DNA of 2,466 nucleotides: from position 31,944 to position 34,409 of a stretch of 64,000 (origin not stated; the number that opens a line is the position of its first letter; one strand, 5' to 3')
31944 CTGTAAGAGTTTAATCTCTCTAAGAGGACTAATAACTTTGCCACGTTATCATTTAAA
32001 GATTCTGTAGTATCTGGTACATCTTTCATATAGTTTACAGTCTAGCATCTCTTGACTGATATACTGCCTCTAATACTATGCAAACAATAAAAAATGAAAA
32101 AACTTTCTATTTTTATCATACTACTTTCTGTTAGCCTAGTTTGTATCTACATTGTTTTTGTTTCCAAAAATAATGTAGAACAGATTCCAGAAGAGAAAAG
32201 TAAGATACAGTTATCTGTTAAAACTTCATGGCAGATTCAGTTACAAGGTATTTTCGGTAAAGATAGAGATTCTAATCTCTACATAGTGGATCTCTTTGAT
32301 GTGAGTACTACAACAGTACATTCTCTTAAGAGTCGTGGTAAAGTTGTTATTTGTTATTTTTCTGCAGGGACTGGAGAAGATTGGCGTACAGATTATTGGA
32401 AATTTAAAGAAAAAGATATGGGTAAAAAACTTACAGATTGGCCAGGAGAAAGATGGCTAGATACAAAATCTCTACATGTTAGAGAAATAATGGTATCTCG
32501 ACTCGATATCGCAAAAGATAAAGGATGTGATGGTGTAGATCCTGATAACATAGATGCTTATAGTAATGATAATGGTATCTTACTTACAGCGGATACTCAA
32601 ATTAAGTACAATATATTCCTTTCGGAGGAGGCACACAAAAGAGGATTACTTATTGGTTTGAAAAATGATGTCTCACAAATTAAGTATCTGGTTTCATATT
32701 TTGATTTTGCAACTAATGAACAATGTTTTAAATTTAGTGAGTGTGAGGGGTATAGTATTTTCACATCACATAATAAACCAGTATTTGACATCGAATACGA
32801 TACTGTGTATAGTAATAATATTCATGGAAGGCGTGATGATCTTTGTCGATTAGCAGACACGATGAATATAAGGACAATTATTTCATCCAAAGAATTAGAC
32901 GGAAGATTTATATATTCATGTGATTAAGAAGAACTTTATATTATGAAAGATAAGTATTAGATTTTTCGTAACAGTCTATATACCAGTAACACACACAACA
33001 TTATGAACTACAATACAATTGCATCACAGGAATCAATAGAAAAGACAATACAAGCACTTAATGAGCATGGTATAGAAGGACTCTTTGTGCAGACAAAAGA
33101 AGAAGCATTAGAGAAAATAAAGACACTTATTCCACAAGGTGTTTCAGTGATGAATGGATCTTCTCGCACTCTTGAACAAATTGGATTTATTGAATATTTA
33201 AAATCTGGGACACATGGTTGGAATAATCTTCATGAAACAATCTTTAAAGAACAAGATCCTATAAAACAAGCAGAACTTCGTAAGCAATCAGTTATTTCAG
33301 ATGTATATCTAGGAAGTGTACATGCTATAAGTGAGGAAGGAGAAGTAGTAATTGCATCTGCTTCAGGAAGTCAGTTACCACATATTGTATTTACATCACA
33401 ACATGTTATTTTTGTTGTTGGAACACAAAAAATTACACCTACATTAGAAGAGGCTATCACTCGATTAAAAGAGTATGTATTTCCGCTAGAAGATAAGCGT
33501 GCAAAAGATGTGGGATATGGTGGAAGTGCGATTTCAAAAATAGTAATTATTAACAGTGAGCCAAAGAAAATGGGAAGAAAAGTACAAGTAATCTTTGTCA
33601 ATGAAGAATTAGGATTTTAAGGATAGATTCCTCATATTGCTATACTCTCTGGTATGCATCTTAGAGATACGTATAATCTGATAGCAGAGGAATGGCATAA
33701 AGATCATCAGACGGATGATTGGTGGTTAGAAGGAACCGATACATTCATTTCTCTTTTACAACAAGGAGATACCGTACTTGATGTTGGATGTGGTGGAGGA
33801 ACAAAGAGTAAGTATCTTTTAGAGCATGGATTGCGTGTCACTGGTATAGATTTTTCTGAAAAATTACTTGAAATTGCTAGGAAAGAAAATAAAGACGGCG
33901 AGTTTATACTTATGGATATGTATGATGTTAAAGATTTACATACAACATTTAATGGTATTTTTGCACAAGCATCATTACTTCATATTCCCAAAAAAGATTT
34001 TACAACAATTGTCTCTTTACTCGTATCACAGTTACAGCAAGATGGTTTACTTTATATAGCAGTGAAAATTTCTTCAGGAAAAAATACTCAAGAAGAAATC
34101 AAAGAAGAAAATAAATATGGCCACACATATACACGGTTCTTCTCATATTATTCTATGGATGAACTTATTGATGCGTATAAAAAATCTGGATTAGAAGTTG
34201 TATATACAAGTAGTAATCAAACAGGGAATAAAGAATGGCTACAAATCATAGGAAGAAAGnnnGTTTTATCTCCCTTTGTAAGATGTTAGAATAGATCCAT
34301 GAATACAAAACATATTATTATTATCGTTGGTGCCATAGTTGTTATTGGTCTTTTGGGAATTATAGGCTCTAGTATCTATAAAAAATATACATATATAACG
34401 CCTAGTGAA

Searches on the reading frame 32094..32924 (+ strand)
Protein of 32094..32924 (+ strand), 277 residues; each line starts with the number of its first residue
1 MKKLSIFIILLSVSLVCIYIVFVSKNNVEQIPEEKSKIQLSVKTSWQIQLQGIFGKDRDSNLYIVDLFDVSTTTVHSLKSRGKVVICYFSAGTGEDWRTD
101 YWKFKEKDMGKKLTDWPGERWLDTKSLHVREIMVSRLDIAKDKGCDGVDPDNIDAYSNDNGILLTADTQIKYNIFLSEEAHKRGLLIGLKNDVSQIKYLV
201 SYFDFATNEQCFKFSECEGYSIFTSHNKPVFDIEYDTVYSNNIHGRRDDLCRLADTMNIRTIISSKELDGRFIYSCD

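Call 3: search_protein_families(library=pfam, proteins=[window:32094-32924:+], max_evalue=0.01)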
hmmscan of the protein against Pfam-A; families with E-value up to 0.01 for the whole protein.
window:32094-32924:+ (277 aa): 1 family
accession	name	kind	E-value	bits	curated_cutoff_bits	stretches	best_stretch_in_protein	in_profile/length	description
PF03537.19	Glyco_hydro_114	-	4.9e-77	258.7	27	1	45-269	1-228/231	Glycoside-hydrolase family GH114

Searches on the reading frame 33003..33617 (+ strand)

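Call 3: search_protein_families(library=pfam, proteins=[window:33003-33617:+], max_evalue=0.01)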
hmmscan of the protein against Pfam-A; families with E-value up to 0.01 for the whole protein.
window:33003-33617:+ (205 aa): 1 family
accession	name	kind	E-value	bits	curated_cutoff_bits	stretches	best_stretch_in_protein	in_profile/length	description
PF02589.21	LUD_dom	-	1e-30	107.3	22.6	1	12-198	1-188/189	LUD domain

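Call 10: search_protein_families(library=padloc, proteins=[window:33003-33617:+], max_evalue=0.01)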
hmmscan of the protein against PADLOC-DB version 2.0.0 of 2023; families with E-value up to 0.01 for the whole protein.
window:33003-33617:+ (205 aa): 0 families

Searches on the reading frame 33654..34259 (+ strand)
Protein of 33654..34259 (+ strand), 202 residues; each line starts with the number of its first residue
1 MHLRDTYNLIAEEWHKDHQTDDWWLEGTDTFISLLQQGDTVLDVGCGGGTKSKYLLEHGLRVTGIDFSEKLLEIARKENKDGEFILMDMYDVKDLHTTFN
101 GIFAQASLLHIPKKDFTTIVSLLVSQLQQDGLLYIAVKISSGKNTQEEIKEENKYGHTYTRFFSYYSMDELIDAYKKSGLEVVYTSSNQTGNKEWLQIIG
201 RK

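Call 3: search_protein_families(library=pfam, proteins=[window:33654-34259:+], max_evalue=0.01)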
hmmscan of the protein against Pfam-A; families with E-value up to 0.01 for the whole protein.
window:33654-34259:+ (202 aa): 15 families
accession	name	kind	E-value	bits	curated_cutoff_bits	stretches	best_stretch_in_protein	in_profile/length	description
PF13649.12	Methyltransf_25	-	4.4e-15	56.6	27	1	41-131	1-97/97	Methyltransferase domain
PF13489.12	Methyltransf_23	-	1.9e-13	50.9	27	1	29-184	14-163/164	Methyltransferase domain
PF08241.18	Methyltransf_11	-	4.1e-13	50.2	21.2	1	42-135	1-95/95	Methyltransferase domain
PF13847.12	Methyltransf_31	-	4.1e-11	43.2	27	1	37-156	3-129/145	Methyltransferase domain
PF02353.26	CMAS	-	3.4e-10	40.1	27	1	35-159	60-188/273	Mycolic acid cyclopropane synthetase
PF08242.18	Methyltransf_12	-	5.1e-09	37.2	30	1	42-131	1-96/98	Methyltransferase domain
PF01728.25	FtsJ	-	0.00021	21.7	24.1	1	30-98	14-81/181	FtsJ-like methyltransferase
PF03848.20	TehB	-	0.00023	21.1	20.4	1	40-130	33-127/193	Tellurite resistance protein TehB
PF01135.25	PCMT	-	0.00031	21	20.3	1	32-141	69-177/210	Protein-L-isoaspartate(D-aspartate) O-methyltransferase (PCMT)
PF05891.18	Methyltransf_PK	-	0.00047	20.2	27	1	36-187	54-201/218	AdoMet dependent proline di-methyltransferase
PF08003.17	Methyltransf_9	-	0.00053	19.5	23.8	1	22-181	101-261/315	Protein of unknown function (DUF1698)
PF05724.17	TPMT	-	0.00054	20.1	26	1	36-81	36-81/218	Thiopurine S-methyltransferase (TPMT)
PF07021.18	MetW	-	0.0013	18.8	21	1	32-70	8-47/193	Methionine biosynthesis protein MetW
PF01209.24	Ubie_methyltran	-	0.0022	17.8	20.1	1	33-85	43-98/233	ubiE/COQ5 methyltransferase family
PF05175.20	MTS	-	0.0041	17.2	23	1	27-83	19-79/170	Methyltransferase small domain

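Call 10: search_protein_families(library=padloc, proteins=[window:33654-34259:+], max_evalue=0.01)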
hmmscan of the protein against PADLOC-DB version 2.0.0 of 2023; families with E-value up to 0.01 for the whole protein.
window:33654-34259:+ (202 aa): 3 families
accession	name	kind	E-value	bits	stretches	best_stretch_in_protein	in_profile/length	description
PDLC04134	mad2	-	2e-18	64.5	1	35-149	289-409/492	mads_2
PDLC03353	MTase_II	-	0.0028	15.2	1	37-78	208-249/260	Type II methyltransferase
PDLC03311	MTase_II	-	0.0028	14.4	1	42-91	46-95/464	Type II methyltransferase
